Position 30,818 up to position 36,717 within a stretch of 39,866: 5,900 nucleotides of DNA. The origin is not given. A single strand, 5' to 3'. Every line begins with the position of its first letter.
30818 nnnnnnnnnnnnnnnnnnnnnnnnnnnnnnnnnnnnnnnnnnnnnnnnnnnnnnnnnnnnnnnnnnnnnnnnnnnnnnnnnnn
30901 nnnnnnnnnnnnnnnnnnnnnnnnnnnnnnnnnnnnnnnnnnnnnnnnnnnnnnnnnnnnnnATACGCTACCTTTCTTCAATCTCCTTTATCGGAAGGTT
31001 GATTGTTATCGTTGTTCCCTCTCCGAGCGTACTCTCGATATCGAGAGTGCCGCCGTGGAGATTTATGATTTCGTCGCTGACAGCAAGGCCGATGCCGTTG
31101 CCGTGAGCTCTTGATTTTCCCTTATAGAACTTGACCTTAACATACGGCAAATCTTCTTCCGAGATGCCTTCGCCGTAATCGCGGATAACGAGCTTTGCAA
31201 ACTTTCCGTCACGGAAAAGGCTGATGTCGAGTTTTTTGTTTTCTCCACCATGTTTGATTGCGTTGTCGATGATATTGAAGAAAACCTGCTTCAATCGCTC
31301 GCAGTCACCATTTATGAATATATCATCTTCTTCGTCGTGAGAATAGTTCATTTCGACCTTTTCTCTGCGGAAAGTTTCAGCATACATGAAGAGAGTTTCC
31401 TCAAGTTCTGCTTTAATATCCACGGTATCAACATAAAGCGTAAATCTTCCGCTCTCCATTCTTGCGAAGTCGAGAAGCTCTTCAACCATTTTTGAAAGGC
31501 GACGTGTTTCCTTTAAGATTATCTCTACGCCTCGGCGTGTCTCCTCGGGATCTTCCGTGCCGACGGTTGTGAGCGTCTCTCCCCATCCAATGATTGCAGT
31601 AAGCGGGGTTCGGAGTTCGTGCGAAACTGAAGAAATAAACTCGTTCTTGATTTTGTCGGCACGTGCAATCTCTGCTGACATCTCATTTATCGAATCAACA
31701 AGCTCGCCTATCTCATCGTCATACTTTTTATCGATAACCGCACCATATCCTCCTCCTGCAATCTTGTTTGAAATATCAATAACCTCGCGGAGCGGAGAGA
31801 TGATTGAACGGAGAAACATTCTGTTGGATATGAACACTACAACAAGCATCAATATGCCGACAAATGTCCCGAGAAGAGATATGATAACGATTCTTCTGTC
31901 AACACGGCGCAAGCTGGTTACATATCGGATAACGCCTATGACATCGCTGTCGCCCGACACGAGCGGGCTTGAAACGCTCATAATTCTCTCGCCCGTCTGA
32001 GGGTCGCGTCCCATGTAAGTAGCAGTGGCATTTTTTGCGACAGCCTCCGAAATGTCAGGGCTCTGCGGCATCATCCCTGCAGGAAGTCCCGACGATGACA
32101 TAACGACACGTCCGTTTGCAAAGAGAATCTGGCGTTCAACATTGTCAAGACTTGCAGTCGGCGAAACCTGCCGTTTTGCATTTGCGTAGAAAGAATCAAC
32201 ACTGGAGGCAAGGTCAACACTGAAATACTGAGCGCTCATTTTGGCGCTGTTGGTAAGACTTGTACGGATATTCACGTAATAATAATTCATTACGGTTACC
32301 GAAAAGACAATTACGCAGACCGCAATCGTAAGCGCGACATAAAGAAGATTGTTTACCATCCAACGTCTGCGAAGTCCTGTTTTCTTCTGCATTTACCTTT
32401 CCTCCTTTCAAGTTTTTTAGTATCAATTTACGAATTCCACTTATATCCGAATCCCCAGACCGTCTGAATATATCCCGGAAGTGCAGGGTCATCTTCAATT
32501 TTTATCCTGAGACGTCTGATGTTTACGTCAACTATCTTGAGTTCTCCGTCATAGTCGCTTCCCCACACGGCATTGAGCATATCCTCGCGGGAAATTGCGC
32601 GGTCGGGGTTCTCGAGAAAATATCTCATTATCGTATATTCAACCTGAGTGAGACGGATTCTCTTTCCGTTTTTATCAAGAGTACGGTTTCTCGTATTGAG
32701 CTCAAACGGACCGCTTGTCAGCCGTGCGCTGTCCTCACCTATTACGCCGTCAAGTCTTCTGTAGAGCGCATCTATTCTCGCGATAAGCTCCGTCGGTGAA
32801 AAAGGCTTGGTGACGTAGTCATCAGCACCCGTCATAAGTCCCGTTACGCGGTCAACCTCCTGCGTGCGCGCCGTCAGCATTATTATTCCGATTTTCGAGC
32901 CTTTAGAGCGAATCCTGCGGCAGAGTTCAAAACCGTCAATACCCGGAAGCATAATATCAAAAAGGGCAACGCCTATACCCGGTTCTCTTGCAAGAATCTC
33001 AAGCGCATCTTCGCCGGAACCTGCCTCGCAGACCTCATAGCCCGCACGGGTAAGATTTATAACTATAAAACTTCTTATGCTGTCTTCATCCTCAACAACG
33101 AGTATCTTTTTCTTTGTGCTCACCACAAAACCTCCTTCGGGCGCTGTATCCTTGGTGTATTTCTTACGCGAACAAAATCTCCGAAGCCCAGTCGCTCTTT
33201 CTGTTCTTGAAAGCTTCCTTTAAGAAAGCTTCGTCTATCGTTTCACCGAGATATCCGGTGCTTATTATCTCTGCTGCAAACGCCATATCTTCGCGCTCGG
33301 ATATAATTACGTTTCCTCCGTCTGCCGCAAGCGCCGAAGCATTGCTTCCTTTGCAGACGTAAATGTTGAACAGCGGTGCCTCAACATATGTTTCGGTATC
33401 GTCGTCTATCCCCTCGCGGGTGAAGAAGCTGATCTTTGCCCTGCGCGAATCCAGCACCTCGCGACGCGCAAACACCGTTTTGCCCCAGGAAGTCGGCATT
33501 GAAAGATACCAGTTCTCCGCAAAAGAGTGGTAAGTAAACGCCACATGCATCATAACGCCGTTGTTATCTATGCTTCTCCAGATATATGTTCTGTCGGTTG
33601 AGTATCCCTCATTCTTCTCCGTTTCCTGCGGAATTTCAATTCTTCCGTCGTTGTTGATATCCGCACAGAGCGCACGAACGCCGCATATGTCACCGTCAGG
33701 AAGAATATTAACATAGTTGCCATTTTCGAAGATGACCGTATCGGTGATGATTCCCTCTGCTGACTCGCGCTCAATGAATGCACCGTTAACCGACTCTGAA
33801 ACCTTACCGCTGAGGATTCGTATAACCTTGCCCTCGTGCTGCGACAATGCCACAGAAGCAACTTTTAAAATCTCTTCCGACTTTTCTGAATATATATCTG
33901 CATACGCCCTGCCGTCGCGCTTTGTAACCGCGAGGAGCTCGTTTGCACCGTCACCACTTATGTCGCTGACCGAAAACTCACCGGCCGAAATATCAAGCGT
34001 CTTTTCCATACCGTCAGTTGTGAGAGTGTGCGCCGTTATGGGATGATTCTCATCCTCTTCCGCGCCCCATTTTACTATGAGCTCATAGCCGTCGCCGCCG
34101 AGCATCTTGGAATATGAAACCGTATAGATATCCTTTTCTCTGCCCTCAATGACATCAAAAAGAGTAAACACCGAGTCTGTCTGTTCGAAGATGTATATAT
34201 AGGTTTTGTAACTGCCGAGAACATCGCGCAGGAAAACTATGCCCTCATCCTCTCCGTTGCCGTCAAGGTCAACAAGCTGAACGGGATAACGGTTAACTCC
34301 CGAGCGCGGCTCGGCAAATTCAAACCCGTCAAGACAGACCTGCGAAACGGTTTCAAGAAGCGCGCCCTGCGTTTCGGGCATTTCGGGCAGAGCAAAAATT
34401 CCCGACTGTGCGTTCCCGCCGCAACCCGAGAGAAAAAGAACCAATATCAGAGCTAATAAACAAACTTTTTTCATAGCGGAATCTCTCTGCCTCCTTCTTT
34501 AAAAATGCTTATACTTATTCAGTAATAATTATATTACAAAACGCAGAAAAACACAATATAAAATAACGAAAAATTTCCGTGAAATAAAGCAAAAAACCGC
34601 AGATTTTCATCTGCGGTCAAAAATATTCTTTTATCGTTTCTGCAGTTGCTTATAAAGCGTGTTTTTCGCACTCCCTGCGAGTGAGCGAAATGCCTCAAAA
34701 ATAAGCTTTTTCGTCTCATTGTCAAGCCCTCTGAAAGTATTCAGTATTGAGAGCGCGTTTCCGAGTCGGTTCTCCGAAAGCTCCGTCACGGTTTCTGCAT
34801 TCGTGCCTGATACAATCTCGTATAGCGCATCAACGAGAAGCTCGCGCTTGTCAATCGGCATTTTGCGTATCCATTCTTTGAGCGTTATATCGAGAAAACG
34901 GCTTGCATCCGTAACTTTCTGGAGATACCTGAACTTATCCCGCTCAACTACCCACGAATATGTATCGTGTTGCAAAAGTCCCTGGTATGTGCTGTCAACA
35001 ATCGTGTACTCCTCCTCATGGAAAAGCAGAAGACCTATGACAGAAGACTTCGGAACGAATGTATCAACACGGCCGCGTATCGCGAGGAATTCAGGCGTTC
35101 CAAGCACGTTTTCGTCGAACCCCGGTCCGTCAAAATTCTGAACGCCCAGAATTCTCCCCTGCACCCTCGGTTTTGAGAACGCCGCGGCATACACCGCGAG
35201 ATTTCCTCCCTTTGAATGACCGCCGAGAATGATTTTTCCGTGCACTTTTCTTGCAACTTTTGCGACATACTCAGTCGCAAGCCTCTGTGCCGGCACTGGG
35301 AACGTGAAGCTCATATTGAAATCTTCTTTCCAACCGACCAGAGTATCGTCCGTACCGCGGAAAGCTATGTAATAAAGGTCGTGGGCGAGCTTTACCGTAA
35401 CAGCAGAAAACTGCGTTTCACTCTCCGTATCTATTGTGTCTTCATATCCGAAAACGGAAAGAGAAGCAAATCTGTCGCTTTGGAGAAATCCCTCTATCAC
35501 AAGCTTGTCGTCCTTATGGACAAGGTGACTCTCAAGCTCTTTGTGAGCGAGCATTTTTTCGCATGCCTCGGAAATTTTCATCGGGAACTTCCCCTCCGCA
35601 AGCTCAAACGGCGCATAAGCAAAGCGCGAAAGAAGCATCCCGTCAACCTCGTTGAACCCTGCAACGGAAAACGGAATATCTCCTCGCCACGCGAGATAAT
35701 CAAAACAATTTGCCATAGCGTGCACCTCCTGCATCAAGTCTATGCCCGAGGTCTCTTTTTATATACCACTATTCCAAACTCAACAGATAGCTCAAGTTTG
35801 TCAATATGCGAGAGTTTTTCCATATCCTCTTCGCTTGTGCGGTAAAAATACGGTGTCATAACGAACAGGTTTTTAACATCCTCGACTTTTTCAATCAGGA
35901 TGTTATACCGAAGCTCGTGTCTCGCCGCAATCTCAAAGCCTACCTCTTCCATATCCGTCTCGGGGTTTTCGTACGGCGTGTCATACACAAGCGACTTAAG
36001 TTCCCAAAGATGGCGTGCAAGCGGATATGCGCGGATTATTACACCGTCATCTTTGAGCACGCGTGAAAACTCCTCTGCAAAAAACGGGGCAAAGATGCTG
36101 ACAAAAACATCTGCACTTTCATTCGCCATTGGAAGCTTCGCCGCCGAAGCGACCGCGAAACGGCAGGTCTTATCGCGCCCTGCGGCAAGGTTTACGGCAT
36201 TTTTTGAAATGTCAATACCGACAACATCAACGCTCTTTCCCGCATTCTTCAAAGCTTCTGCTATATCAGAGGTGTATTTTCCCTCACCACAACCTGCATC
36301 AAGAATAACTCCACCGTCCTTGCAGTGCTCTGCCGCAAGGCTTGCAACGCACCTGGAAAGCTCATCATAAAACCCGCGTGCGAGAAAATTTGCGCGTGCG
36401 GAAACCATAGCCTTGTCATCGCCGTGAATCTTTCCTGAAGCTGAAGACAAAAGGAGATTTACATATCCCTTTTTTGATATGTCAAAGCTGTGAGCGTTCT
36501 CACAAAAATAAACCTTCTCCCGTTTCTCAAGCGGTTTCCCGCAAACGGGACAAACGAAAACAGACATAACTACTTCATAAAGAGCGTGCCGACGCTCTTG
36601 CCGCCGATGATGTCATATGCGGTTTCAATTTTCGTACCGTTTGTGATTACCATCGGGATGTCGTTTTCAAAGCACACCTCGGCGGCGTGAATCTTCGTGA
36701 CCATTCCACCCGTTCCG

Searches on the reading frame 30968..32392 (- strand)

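Call 66: search_protein_families(library=pfam, proteins=[window:30968-32392:-], max_evalue=0.00001)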
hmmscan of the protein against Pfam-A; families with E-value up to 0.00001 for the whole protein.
window:30968-32392:- (474 aa): 3 families
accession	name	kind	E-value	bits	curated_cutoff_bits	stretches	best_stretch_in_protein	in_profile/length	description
PF02518.31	HATPase_c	-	3.3e-24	85.9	26.4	1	362-469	1-110/111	Histidine kinase-, DNA gyrase B-, and HSP90-like ATPase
PF00512.31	HisKA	-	4.9e-20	71.8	26.9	1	249-315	2-66/66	His Kinase A (phospho-acceptor) domain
PF00672.30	HAMP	-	1.8e-08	35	25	1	193-242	2-51/53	HAMP domain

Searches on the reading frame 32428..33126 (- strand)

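Call 66: search_protein_families(library=pfam, proteins=[window:32428-33126:-], max_evalue=0.00001)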
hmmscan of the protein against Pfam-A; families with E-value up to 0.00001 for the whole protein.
window:32428-33126:- (232 aa): 2 families
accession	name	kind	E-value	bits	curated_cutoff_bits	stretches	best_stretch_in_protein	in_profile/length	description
PF00072.30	Response_reg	-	8.7e-29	100.4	30.2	1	8-118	1-110/111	Response regulator receiver domain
PF00486.34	Trans_reg_C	-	1e-24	86.8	26.2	1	154-229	1-76/77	Transcriptional regulatory protein, C terminal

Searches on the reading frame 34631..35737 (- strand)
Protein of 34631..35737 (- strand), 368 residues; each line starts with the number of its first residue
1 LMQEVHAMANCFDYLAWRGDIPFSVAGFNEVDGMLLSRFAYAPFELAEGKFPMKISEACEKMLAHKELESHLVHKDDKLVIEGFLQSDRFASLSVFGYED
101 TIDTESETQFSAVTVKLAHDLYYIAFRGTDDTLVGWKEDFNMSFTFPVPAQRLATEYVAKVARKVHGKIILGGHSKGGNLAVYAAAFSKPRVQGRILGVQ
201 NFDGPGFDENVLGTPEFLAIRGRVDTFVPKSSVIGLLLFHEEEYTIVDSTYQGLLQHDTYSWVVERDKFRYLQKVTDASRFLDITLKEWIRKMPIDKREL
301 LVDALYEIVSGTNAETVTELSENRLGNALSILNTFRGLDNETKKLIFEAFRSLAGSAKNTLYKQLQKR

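Call 66: search_protein_families(library=pfam, proteins=[window:34631-35737:-], max_evalue=0.00001)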
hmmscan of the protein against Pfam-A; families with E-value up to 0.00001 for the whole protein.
window:34631-35737:- (368 aa): 1 family
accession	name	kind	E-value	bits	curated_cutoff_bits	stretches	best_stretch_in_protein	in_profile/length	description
PF11187.14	Mbeg1-like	-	8.9e-82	274.3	21.1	1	86-307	3-224/224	Mbeg1-like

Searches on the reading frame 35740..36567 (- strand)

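Call 66: search_protein_families(library=pfam, proteins=[window:35740-36567:-], max_evalue=0.00001)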
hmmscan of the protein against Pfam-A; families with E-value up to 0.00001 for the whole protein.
window:35740-36567:- (275 aa): 6 families
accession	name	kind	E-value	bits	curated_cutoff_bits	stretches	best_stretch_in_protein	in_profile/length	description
PF21302.3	Zn_ribbon_RlmA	-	8.8e-15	54.9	27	1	4-39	1-36/44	RlmA, N-terminal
PF13847.12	Methyltransf_31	-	2.8e-13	50.2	27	1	83-197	2-125/145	Methyltransferase domain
PF13649.12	Methyltransf_25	-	8e-13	49.3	27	1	88-175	1-97/97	Methyltransferase domain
PF08241.18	Methyltransf_11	-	2.6e-12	47.6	21.2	1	89-178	1-94/95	Methyltransferase domain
PF08242.18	Methyltransf_12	-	5.1e-07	30.8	30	1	89-158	1-72/98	Methyltransferase domain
PF13489.12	Methyltransf_23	-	6.7e-06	26.4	27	0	70-144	9-74/164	Methyltransferase domain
